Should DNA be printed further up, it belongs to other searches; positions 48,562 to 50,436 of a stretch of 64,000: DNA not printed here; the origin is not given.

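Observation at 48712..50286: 525-aa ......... intein in the P-loop of atpA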

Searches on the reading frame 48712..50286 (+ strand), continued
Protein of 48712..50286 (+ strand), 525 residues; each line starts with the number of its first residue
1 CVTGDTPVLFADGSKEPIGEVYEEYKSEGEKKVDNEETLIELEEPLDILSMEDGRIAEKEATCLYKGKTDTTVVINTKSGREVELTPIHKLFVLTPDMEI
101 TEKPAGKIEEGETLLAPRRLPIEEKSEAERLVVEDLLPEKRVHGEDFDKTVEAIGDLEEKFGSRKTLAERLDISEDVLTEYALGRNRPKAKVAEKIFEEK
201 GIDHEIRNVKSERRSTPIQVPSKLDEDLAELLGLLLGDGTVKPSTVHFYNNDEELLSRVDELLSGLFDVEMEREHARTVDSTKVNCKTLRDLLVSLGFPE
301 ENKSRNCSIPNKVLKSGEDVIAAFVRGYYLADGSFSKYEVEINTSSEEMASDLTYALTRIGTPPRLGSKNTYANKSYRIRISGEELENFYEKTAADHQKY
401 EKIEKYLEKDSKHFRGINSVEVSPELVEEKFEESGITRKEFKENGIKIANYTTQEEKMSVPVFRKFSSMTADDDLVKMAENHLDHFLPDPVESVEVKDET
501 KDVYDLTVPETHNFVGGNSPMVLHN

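Call 31: predict_structure(alignment_id=A1)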
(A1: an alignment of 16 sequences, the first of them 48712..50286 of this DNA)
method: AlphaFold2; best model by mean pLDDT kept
length: 525 residues; sequences in the alignment: 16
mean_pLDDT: 86.1   pTM: 0.87
mean pLDDT of the five models: 86.1, 84.7, 83.7, 81.4, 79.0
residues with pLDDT >= 90: 255; 70-90: 227; 50-70: 24; < 50: 19
segments of 3 or more residues with pLDDT < 50: 509-525
pLDDT, mean of each block of 10 residues (from residue 1): 79 84 89 84 85 78 87 87 84 86 90 84 69 94 95 95 93 95 93 95 94 89 96 96 94 96 96 90 96 95 91 91 97 91 93 92 88 87 88 94 88 63 84 84 74 64 84 82 82 92 72 31 37
secondary structure, 60 per line:
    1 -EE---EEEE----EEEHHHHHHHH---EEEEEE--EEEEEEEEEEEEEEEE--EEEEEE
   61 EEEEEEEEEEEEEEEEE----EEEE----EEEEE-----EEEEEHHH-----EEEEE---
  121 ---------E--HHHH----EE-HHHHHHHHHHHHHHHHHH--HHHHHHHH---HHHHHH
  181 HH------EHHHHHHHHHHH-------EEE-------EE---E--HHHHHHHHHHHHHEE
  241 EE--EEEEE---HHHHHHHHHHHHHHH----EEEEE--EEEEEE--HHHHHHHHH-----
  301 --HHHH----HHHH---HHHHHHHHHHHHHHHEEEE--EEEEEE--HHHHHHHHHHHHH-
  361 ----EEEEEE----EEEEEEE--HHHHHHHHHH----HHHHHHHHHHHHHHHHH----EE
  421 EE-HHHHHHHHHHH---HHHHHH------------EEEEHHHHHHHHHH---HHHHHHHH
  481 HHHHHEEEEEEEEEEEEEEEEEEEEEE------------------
elements in order: E7-10 E15-17 H18-25 E29-34 E37-52 E55-77 E82-85 E90-94 E100-104 E113-117 H133-136 H144-161 H164-171 H175-182 H190-200 E208-210 H226-238 E239-242 E245-249 H253-267 E272-276 E279-284 H287-295 H303-306 H311-314 H318-332 E333-336 E339-344 H347-359 E365-370 E375-381 H384-393 H398-414 E419-422 H424-434 H438-443 E456-459 H460-469 H473-485 E486-507

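Call 35: fold_search(model_id=the predicted structure, library=pdb)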
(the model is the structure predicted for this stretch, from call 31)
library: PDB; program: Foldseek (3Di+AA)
matches with E <= 10: 647; with E <= 0.001: 112
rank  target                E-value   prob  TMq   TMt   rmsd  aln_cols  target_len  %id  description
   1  7qss                  2.8e-36  1.00  0.70  0.84   4.9       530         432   31  Crystal structure of homing endonuclease-associated TliVMA intein (C1A) (released 2022-03-30)
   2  7qsu                  1.8e-31  1.00  0.60  0.84   6.1       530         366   27  Crystal structure of homing endonuclease-associated TliVMA intein (C1A, d333-339) (released 2022-03-30)
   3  7qst                  3.7e-25  1.00  0.57  0.81   5.2       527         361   24  Crystal structure of homing endonuclease-associated PhoVMA intein (C1A) (released 2022-03-30)
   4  2cw7                  1.4e-22  1.00  0.68  0.67   5.8       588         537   21  Crystal structure of intein homing endonuclease II (released 2006-04-18)
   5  1dq3                  4.4e-21  1.00  0.59  0.67   6.1       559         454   18  CRYSTAL STRUCTURE OF AN ARCHAEAL INTEIN-ENCODED HOMING ENDONUCLEASE PI-PFUI (released 2000-07-05)
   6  1vde_A                3.1e-10  1.00  0.40  0.47  21.9       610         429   14  PI-SCEI, A HOMING ENDONUCLEASE WITH PROTEIN SPLICING ACTIVITY (released 1998-04-08)
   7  4o1s_A                3.6e-10  1.00  0.21  0.64   1.5       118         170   37  Crystal structure of TvoVMA intein (released 2014-03-19)
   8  1jva_B                3.8e-10  1.00  0.40  0.48  25.1       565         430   14  CRYSTAL STRUCTURE OF THE VMA1-DERIVED ENDONUCLEASE BEARING THE N AND C EXTEIN PROPEPTIDES (released 2002-08-29)
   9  1vde_B                4.7e-10  1.00  0.40  0.47  25.5       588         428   15  PI-SCEI, A HOMING ENDONUCLEASE WITH PROTEIN SPLICING ACTIVITY (released 1998-04-08)
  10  1ef0_A                1.7e-09  1.00  0.36  0.43  23.4       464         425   16  CRYSTAL STRUCTURE OF PI-SCEI MINIPRECURSOR (released 2000-06-07)
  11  1um2_B                2.6e-09  1.00  0.36  0.44  25.3       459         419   17  Crystal Structure of the Vma1-Derived Endonuclease with the Ligated Extein Segment (released 2004-09-22)
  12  1jva_A                5.6e-09  1.00  0.39  0.47  26.2       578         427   14  CRYSTAL STRUCTURE OF THE VMA1-DERIVED ENDONUCLEASE BEARING THE N AND C EXTEIN PROPEPTIDES (released 2002-08-29)
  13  1lws_A                1.5e-08  1.00  0.40  0.47  23.6       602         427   14  Crystal structure of the intein homing endonuclease PI-SceI bound to its recognition sequence (released 2002-09-27)
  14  1um2_A                1.6e-08  1.00  0.40  0.48  23.6       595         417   15  Crystal Structure of the Vma1-Derived Endonuclease with the Ligated Extein Segment (released 2004-09-22)
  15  4e2t_B                1.9e-07  1.00  0.21  0.61   2.5       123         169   20  Crystal Structures of RadA intein from Pyrococcus horikoshii (released 2012-05-16)
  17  6rpp                  2.3e-07  1.00  0.21  0.61   2.6       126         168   21  Crystal structure of PabCDC21-1 intein (released 2019-08-14)
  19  4e2t_A                3.5e-07  1.00  0.21  0.59   2.5       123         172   20  Crystal Structures of RadA intein from Pyrococcus horikoshii (released 2012-05-16)
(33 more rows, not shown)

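Call 47: find_related_loci(query=A3, collection=genome_contigs, flank=6000)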
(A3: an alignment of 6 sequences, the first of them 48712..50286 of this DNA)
Query A3 (525 aa) in genome_contigs; peptide patterns used: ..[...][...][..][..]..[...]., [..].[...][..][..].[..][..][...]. (x = any residue, [..] = any of these).
256 stretches matched a pattern; 218 encode a relative of the query (tblastn E <= 1e-3); the best 80 are kept; 80 distinct loci.
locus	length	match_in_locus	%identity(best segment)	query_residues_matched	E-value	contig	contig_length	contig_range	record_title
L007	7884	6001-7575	87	1-525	0e+0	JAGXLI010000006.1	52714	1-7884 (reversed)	MAG: Thermoplasmatota archaeon isolate GSL_GSL3510_12 NODE_42_length_52714_cov_10.1571, whole genome shotgun sequence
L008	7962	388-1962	90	1-525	0e+0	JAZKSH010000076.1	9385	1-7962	MAG: Thermoplasmatota archaeon isolate NA-30cm_bin.11 NODE_875_length_9385_cov_7.992283, whole genome shotgun sequence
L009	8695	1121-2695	82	1-525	0e+0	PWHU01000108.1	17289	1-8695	MAG: Thermoplasmata archaeon isolate T1Sed10_113R1 T1-Sed10-C3029, whole genome shotgun sequence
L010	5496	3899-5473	79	1-525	0e+0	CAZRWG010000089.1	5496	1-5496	MAG TPA_asm: uncultured Thermoplasmata archaeon isolate binchicken_co32_421 genome assembly, contig: NODE_27144_length_5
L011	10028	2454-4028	77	1-525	0e+0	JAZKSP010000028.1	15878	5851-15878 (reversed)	MAG: Thermoplasmatota archaeon isolate NA-30cm_bin.7 NODE_403_length_15878_cov_17.939392, whole genome shotgun sequence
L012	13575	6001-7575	77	1-525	0e+0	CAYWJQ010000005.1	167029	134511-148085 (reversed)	MAG TPA_asm: uncultured Thermoplasmata archaeon isolate ERP127260_co1_25 genome assembly, contig: NODE_6_length_167029_c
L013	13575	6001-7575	77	1-525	0e+0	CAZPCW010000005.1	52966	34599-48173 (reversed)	MAG TPA_asm: uncultured Thermoplasmata archaeon isolate ERP127260_co1_37 genome assembly, contig: NODE_150_length_52966_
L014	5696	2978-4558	70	1-525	0e+0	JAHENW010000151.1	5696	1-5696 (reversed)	MAG: Thermoplasmatota archaeon isolate BinSanityLC-kmean-bin_14-bin_0-refined_12 c_000010008838, whole genome shotgun se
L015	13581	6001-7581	68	1-525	0e+0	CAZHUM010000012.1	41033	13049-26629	MAG TPA_asm: uncultured Thermoplasmata archaeon isolate SRP141376_co2_322 genome assembly, contig: NODE_2193_length_4103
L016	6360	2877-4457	68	1-525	0e+0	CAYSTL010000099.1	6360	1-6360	MAG TPA_asm: uncultured Thermoplasmata archaeon isolate ERP127260_co1_34 genome assembly, contig: NODE_5785_length_6360_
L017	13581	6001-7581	68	1-525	0e+0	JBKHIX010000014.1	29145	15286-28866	MAG: Thermoplasmata archaeon isolate D3M20_1 NODE_16_length_29145_cov_6.340942, whole genome shotgun sequence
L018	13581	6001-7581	69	1-525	0e+0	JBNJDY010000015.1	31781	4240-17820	MAG: Thermoplasmatota archaeon isolate Y23_30dBSe4.bin.148 NODE_761_length_31781_cov_19.881889, whole genome shotgun seq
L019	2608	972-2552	69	1-525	0e+0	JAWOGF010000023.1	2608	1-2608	MAG: Candidatus Saliniplasma sp. isolate BLK6-3.bin.216 k191_2508213, whole genome shotgun sequence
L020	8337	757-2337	69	1-525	0e+0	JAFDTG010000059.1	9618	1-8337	MAG: Candidatus Saliniplasma halalkaliphilum isolate HAP6 k141_441132_length_9618_cov_78.7762, whole genome shotgun sequ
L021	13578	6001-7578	64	1-525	0e+0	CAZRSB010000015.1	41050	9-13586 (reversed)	MAG TPA_asm: uncultured Thermoplasmata archaeon isolate binchicken_co32_354 genome assembly, contig: NODE_1052_length_41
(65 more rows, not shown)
